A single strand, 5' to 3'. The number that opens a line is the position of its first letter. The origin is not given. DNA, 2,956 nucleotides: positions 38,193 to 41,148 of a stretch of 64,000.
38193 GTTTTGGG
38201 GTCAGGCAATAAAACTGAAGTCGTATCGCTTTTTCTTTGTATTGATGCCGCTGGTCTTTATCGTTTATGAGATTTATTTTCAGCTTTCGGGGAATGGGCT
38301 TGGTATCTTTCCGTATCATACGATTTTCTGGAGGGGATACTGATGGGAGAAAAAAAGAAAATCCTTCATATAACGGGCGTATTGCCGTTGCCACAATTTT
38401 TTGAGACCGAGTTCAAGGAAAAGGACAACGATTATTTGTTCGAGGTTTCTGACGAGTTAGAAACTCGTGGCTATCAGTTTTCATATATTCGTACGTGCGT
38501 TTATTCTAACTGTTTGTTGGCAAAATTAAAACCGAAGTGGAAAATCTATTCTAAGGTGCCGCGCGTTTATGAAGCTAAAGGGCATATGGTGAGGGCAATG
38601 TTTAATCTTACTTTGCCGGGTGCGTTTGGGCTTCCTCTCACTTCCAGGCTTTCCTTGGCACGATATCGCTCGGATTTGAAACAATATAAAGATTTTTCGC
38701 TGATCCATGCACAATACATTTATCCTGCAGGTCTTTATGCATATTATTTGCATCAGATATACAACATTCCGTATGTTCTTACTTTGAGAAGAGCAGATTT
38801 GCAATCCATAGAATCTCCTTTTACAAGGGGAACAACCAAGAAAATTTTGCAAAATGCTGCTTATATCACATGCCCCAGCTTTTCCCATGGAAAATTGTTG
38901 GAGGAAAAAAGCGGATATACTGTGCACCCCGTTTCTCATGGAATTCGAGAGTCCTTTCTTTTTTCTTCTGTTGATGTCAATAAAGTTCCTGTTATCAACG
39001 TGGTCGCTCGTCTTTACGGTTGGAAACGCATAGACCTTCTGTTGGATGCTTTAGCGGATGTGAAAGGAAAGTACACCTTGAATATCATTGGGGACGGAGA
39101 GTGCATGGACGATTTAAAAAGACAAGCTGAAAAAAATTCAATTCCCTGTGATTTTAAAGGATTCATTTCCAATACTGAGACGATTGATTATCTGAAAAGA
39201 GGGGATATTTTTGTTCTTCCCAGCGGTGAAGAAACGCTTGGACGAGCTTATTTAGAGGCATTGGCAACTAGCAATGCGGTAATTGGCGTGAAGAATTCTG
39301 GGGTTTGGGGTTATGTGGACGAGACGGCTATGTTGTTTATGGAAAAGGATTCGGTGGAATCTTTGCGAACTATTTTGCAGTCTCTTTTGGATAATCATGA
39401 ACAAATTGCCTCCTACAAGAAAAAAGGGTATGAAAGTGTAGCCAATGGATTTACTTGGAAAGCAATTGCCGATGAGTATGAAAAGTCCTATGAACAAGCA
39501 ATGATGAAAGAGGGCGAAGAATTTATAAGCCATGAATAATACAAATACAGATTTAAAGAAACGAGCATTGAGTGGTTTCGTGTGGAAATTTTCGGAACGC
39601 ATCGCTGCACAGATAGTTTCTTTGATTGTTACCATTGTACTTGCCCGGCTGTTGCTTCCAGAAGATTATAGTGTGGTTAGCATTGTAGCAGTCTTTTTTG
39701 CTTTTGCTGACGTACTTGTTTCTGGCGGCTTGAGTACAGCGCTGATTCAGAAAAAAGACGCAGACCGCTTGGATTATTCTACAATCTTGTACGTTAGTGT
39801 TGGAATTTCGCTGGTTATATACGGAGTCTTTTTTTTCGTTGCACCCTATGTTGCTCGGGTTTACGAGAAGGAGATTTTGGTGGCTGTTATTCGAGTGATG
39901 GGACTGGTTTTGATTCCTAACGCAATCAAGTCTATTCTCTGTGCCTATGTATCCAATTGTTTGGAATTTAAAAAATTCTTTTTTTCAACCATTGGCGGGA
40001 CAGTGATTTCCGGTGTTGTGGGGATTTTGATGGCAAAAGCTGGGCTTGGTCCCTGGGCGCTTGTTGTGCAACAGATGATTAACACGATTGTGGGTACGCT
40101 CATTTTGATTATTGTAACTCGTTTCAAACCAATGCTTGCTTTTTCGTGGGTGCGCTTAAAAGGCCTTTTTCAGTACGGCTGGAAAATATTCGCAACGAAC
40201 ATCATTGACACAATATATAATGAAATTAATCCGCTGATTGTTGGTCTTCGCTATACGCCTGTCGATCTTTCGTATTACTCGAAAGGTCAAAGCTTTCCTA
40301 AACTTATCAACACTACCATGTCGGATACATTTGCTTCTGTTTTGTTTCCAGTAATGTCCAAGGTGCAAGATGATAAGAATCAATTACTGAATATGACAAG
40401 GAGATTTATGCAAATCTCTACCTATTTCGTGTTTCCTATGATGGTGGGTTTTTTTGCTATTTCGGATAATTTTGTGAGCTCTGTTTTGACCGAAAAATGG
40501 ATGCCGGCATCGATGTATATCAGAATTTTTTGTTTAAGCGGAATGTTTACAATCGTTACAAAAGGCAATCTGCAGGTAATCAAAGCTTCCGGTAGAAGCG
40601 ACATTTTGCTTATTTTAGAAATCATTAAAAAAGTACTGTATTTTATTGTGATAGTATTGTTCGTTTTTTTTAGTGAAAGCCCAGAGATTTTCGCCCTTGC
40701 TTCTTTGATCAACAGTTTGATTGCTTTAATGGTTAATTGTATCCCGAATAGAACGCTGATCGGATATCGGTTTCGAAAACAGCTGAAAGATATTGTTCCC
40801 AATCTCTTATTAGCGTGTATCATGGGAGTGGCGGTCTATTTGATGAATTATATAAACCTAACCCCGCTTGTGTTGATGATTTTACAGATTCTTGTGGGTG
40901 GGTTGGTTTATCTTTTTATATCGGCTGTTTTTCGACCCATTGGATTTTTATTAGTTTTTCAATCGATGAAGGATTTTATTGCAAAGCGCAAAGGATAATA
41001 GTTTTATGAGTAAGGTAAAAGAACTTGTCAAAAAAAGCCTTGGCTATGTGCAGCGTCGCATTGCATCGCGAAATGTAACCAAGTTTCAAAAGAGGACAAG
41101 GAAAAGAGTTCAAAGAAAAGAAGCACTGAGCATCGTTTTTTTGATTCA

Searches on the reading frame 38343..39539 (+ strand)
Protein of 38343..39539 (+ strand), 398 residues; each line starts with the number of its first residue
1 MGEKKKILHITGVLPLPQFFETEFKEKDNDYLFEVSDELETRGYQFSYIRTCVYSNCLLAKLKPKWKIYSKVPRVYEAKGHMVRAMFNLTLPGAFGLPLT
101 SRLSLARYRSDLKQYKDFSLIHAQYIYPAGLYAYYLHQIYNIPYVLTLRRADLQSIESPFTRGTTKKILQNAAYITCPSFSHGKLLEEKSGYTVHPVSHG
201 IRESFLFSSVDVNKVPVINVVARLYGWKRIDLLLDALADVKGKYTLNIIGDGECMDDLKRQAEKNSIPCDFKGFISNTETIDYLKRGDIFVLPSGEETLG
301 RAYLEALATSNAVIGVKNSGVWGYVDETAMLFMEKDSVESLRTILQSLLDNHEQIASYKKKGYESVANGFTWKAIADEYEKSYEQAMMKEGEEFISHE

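Call 60: search_protein_families(library=pfam, max_evalue=0.01, proteins=[window:38343-39539:+])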
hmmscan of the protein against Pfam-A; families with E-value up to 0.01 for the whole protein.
window:38343-39539:+ (398 aa): 5 families
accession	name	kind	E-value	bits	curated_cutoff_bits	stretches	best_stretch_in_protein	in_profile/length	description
PF00534.26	Glycos_transf_1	-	7.3e-21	74.9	26.4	1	212-364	12-171/172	Glycosyl transferases group 1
PF13692.12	Glyco_trans_1_4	-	3.9e-17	63.3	27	1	216-351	2-142/142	Glycosyl transferases group 1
PF13439.12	Glyco_transf_4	-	3.9e-07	30.7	28.5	1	95-201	51-166/170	Glycosyltransferase Family 4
PF13579.12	Glyco_trans_4_4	-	0.00024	21.9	29.7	1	90-188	46-144/158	Glycosyl transferase 4-like domain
PF13524.12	Glyco_trans_1_2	-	0.0011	19.4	25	1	232-379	4-142/144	Glycosyl transferase-like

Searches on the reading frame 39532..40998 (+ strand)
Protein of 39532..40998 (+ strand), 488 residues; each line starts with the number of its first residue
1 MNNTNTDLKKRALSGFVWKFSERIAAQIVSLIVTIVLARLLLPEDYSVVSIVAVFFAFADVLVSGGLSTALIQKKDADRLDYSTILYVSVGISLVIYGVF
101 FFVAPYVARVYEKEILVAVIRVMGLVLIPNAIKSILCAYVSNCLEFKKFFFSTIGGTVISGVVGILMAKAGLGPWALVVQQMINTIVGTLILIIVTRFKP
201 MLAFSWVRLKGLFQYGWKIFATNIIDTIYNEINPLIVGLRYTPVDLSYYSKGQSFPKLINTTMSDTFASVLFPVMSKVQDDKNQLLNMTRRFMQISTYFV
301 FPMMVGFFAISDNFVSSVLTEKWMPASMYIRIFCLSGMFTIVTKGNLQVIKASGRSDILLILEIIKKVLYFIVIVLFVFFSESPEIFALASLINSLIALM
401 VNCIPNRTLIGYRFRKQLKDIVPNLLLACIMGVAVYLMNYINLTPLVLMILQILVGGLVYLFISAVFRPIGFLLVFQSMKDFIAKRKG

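Call 60: search_protein_families(library=pfam, max_evalue=0.01, proteins=[window:39532-40998:+])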
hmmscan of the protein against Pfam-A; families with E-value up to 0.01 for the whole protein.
window:39532-40998:+ (488 aa): 2 families
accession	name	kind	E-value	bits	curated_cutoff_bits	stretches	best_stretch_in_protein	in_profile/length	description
PF13440.11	Polysacc_synt_3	-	3.1e-84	283.1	23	1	36-326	1-291/293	Polysaccharide biosynthesis protein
PF01943.22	Polysacc_synt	-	3.2e-27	96.1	28.2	1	15-278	4-273/274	Polysaccharide biosynthesis protein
